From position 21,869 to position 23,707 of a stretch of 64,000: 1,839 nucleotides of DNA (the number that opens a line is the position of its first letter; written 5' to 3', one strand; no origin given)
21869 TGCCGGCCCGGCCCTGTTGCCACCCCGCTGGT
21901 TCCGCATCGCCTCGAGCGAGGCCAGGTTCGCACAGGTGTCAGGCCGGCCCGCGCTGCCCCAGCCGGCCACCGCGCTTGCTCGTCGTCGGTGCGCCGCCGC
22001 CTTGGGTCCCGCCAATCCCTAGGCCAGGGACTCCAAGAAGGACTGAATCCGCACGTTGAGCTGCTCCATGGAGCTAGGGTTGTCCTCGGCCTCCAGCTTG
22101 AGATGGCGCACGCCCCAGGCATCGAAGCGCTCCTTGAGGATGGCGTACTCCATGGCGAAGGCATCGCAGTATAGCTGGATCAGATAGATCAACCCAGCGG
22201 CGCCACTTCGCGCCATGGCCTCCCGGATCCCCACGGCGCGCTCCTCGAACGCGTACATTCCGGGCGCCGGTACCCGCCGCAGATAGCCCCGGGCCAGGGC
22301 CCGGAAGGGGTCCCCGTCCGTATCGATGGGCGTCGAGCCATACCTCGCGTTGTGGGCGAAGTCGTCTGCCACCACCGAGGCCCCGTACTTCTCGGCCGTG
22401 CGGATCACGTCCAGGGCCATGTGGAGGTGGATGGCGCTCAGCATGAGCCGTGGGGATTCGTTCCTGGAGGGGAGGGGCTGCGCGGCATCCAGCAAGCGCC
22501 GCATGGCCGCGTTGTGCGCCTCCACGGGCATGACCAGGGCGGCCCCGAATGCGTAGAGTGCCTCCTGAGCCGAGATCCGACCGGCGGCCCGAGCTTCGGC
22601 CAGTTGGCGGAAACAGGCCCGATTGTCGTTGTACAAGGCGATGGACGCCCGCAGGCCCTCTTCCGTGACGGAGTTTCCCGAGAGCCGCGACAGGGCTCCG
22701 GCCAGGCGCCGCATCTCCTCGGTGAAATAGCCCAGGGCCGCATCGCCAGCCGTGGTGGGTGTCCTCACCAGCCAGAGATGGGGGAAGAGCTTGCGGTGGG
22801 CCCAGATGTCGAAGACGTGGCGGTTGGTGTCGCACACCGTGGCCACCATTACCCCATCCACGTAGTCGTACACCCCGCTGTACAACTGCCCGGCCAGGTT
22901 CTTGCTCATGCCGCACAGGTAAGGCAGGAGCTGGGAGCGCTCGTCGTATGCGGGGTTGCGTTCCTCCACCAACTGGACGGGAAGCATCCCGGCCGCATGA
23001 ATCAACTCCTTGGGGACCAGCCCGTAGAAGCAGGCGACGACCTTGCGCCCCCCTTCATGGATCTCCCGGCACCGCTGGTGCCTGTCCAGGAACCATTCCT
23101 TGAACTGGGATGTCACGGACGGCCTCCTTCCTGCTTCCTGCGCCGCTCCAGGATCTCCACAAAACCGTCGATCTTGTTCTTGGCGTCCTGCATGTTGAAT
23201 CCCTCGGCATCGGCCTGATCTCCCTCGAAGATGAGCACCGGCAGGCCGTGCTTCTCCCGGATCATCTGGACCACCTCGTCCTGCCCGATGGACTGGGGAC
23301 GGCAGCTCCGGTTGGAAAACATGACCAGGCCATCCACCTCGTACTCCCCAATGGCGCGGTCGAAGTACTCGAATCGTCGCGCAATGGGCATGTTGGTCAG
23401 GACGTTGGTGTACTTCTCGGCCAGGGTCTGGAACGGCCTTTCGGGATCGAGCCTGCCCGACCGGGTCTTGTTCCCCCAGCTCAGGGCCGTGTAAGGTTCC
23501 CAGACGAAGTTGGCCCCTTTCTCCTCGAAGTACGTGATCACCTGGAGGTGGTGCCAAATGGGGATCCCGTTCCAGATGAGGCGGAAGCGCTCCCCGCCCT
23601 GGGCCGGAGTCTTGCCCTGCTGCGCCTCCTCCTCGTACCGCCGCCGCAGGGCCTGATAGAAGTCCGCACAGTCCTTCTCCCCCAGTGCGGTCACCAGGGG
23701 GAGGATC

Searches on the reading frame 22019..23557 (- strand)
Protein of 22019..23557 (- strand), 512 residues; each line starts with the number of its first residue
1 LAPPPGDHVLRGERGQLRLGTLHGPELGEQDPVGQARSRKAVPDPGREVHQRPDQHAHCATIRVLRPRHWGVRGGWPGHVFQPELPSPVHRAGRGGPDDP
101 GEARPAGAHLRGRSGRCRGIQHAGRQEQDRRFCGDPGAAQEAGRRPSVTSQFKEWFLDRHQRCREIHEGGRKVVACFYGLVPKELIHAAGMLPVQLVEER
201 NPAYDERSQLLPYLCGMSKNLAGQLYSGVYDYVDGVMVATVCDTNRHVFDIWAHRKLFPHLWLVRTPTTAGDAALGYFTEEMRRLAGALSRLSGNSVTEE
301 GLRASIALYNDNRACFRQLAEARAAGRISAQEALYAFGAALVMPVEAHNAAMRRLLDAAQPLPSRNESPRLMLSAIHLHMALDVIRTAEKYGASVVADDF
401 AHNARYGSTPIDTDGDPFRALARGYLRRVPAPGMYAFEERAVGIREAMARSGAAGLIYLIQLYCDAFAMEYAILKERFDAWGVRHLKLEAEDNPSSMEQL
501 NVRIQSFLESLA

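Call 3: search_protein_families(library=pfam, proteins=[window:22019-23557:-], max_evalue=1)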
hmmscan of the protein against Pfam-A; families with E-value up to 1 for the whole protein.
window:22019-23557:- (512 aa): 1 family
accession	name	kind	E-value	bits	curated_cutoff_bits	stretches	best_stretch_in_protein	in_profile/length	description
PF06050.19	HGD-D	-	3.3e-67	227.9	28.4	1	181-511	4-342/342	2-hydroxyglutaryl-CoA dehydratase, D-component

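Call 4: search_protein_families(library=ncbifam, proteins=[window:22019-23557:-], max_evalue=1)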
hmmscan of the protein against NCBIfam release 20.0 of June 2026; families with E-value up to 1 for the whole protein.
window:22019-23557:- (512 aa): 4 families
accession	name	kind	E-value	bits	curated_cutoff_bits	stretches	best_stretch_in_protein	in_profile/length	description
NF040772.1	double_cubane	equivalog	1.3e-40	139.6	350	1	158-511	7-372/372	double-cubane-cluster-containing anaerobic reductase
TIGR02263.1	benz_CoA_red_C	equivalog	9.5e-40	136.7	421.15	1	167-509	26-378/380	benzoyl-CoA reductase subunit C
TIGR03190.1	benz_CoA_bzdN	equivalog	2e-34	119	453.8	1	150-511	5-371/377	benzoyl-CoA reductase, bzd-type, subunit N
NF052456.1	HyiscapDhHadC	equivalog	8.8e-34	117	700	1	167-510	24-371/372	(R)-2-hydroxyisocaproyl-CoA dehydratase subunit beta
